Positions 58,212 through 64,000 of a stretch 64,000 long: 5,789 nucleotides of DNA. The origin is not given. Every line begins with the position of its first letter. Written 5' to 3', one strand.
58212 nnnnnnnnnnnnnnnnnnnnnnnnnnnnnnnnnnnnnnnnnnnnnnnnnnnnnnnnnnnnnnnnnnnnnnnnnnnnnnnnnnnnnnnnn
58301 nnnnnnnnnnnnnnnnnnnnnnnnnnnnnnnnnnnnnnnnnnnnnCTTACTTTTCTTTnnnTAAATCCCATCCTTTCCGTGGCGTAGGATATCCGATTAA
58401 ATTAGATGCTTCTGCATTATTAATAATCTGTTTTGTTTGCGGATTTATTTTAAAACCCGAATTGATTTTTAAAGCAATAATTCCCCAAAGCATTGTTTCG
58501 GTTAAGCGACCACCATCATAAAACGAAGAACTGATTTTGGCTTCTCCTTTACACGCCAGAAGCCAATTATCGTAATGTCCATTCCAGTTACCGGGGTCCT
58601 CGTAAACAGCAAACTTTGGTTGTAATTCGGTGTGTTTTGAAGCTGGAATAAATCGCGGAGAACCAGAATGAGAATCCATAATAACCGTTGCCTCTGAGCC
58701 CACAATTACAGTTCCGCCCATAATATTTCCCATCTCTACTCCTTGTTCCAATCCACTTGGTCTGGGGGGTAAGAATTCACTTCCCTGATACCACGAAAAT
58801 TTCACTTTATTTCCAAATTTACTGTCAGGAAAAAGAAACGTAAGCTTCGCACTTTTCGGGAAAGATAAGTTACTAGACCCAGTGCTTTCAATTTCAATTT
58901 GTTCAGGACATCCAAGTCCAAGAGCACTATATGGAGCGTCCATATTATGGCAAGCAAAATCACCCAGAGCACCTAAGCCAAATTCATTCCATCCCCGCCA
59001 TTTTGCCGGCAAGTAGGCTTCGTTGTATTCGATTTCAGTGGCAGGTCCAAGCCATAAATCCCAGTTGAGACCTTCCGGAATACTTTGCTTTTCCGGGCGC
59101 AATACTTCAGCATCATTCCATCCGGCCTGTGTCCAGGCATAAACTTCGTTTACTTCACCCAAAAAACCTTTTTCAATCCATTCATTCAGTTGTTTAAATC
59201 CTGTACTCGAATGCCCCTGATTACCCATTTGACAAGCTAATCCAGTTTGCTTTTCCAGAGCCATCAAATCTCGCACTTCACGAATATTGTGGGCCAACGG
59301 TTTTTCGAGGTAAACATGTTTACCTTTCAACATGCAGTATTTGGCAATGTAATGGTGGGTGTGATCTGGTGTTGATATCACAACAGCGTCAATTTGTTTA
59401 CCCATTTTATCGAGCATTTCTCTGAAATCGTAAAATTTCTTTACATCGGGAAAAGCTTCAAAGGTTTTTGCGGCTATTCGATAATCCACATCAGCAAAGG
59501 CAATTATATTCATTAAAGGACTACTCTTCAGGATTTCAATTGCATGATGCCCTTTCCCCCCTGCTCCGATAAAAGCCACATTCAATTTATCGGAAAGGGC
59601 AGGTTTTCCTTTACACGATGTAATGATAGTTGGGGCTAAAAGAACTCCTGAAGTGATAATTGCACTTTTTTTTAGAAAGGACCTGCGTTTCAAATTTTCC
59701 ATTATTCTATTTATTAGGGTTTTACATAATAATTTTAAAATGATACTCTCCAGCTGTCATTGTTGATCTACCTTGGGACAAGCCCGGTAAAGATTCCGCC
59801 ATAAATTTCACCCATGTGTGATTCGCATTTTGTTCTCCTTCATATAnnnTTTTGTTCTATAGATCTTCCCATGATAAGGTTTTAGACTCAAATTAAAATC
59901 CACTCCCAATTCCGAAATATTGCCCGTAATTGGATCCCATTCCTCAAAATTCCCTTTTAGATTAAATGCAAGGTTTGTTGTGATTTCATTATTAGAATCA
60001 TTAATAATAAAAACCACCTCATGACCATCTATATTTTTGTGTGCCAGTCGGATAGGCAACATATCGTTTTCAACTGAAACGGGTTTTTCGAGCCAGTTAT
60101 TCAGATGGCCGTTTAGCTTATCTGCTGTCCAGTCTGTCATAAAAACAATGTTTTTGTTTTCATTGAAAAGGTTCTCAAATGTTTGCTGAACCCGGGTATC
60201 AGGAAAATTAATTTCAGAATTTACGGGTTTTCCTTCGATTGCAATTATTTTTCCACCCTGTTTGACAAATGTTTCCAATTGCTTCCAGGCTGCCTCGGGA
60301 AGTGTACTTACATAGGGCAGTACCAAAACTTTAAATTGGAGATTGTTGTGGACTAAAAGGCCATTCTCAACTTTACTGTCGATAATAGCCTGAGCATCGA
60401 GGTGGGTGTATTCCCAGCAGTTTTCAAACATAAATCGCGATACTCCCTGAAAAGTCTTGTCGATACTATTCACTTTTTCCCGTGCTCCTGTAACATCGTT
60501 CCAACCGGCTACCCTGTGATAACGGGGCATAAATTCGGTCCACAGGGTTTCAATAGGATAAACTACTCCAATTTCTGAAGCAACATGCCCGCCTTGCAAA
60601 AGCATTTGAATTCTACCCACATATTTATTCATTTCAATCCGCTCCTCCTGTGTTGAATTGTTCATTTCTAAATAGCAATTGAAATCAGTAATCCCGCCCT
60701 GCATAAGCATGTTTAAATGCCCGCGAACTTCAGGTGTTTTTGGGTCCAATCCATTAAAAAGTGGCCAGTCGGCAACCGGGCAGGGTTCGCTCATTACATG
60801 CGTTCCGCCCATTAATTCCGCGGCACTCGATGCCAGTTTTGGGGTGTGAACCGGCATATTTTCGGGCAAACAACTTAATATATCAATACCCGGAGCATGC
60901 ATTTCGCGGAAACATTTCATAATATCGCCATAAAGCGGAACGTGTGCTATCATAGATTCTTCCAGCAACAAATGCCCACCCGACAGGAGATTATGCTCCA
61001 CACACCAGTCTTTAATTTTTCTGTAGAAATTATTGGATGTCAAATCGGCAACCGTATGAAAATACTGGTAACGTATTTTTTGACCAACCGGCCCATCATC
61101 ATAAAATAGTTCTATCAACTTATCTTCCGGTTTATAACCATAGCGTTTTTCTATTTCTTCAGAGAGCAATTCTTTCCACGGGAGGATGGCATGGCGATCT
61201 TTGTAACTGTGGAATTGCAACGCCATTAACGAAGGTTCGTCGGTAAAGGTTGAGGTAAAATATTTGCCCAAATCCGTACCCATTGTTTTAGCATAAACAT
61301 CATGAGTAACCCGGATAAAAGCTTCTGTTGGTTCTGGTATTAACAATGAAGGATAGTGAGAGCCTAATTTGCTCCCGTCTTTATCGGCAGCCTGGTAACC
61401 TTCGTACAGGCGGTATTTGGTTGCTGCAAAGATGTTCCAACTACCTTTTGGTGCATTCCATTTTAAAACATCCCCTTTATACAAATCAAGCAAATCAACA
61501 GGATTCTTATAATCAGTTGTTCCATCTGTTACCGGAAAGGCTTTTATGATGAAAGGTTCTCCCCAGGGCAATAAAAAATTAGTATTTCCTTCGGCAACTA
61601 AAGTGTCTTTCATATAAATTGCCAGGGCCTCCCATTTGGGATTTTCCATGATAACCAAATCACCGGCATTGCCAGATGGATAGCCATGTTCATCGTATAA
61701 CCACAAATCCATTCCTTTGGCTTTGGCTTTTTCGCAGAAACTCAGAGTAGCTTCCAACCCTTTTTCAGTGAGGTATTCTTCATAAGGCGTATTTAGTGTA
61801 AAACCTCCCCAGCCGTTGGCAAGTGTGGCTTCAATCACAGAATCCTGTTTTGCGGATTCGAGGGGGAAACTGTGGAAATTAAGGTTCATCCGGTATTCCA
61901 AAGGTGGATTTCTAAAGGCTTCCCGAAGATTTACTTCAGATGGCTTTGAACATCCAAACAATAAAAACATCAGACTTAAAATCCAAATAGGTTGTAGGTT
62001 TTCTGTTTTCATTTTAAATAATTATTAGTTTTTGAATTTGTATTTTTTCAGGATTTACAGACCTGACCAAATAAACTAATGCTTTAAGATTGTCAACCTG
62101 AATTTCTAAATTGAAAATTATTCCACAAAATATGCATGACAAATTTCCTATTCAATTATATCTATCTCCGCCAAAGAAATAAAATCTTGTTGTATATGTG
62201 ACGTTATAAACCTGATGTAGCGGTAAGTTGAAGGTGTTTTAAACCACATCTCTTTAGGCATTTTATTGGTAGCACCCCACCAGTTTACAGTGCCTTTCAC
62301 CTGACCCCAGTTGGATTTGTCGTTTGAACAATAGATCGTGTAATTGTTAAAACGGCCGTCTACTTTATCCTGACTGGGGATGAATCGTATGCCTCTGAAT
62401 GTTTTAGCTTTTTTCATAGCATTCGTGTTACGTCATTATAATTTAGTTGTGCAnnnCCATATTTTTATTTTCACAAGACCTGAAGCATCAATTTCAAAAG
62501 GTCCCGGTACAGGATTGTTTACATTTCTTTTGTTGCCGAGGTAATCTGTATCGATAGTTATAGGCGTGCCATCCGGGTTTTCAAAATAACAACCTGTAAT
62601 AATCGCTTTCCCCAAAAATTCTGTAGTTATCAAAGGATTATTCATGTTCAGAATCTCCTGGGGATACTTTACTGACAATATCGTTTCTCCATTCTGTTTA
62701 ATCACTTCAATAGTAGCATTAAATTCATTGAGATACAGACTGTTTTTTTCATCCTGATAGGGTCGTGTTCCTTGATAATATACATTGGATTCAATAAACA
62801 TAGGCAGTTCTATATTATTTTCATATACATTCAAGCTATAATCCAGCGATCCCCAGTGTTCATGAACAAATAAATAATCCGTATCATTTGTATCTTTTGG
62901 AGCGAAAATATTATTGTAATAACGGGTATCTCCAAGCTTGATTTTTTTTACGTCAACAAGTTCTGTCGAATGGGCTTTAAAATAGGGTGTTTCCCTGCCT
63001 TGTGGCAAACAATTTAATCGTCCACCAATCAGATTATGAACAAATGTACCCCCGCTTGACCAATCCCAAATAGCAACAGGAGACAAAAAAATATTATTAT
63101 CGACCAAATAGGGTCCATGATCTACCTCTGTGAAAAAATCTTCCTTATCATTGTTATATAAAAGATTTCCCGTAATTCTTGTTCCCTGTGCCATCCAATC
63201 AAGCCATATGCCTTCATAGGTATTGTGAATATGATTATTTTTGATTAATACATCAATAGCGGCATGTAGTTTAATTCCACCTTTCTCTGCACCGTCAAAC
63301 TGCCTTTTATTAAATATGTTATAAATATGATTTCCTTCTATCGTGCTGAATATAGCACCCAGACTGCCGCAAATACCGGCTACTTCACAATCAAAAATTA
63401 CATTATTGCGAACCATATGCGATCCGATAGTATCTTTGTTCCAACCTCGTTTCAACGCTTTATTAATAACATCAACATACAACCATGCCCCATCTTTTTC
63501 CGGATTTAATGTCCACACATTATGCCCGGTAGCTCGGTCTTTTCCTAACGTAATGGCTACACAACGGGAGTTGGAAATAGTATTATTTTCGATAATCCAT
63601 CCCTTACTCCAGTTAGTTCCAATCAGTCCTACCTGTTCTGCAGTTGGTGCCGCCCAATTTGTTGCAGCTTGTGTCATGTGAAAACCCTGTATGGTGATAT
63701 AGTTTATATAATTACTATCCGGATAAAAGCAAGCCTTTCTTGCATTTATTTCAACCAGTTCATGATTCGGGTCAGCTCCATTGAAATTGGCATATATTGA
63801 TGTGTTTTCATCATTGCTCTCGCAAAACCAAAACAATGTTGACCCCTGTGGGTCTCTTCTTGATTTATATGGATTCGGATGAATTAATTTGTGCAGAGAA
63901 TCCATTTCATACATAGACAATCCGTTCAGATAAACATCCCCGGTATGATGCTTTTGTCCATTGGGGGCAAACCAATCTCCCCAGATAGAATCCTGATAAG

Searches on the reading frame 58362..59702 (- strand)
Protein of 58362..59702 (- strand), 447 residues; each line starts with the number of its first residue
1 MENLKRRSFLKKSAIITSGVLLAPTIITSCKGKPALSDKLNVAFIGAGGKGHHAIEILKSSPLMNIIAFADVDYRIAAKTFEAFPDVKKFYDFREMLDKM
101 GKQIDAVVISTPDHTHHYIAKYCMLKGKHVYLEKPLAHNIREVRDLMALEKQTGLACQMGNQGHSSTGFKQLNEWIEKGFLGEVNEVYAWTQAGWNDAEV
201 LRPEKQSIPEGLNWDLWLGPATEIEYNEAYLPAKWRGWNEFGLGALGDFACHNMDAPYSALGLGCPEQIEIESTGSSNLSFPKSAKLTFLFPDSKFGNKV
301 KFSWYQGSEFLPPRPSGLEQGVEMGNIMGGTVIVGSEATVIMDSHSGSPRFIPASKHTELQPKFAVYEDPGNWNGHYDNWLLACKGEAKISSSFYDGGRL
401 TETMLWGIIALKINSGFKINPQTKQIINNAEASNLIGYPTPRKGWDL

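Call 5: search_protein_families(library=pfam, proteins=[window:58362-59702:-], max_evalue=0.001)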
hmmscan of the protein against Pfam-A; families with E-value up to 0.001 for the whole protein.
window:58362-59702:- (447 aa): 3 families
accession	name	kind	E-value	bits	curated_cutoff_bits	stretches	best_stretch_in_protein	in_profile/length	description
PF01408.29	GFO_IDH_MocA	-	7.6e-20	72.2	24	1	40-160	1-119/120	Oxidoreductase family, NAD-binding Rossmann fold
PF19051.5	GFO_IDH_MocA_C2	-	3e-12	47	23.3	1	188-262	31-102/254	Oxidoreductase family, C-terminal alpha/beta domain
PF22725.1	GFO_IDH_MocA_C3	-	0.00052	20.5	27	0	227-259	24-59/124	GFO/IDH/MocA C-terminal domain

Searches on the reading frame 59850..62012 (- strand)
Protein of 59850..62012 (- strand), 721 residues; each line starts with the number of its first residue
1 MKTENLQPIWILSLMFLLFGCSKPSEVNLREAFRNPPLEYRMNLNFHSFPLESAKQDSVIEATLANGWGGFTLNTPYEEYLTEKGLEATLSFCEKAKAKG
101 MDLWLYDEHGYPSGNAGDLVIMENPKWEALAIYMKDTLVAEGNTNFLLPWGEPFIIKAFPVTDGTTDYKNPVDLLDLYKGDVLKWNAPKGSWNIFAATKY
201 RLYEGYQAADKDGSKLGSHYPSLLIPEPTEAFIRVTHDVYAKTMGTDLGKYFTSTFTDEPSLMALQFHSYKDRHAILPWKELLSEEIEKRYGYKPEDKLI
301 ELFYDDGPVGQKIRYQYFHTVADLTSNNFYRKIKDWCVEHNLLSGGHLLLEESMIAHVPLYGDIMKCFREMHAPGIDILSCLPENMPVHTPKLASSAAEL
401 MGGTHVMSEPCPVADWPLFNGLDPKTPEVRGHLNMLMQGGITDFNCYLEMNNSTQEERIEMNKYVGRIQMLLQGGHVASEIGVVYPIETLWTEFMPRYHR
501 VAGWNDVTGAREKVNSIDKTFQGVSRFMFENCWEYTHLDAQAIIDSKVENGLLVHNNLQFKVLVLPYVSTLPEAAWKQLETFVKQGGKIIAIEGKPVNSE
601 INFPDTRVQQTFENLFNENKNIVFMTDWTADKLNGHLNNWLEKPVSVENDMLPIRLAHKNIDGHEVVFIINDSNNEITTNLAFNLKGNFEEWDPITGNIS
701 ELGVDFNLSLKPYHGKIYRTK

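Call 5: search_protein_families(library=pfam, proteins=[window:59850-62012:-], max_evalue=0.001)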
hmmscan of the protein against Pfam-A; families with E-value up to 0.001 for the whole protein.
window:59850-62012:- (721 aa): 1 family
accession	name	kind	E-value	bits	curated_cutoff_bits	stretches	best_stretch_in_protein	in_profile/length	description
PF17132.9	Glyco_hydro_106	-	1.3e-12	47.5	29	1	531-702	561-739/743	alpha-L-rhamnosidase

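Call 87: search_solved_structures(query=window:59850-62012:-, max_evalue=0.001)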
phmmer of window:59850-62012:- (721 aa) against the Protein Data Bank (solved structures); distinct sequences matched with E-value up to 0.001: 0.

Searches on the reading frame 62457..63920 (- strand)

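Call 5: search_protein_families(library=pfam, proteins=[window:62457-63920:-], max_evalue=0.001)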
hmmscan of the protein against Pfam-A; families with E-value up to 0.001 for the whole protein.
window:62457-63920:- (488 aa): 3 families
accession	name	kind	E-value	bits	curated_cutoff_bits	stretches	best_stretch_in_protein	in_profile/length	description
PF21258.2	Glyco_hydro_120_ins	-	7.2e-12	46.2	27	1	2-58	54-121/121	Glycoside hydrolase 120, insertion domain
PF13229.12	Beta_helix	-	3.4e-08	33.7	25.9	1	163-296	33-156/158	Right handed beta helix region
PF05048.19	NosD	-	2e-06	27.9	23.6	1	169-263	72-154/212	Periplasmic copper-binding protein (NosD)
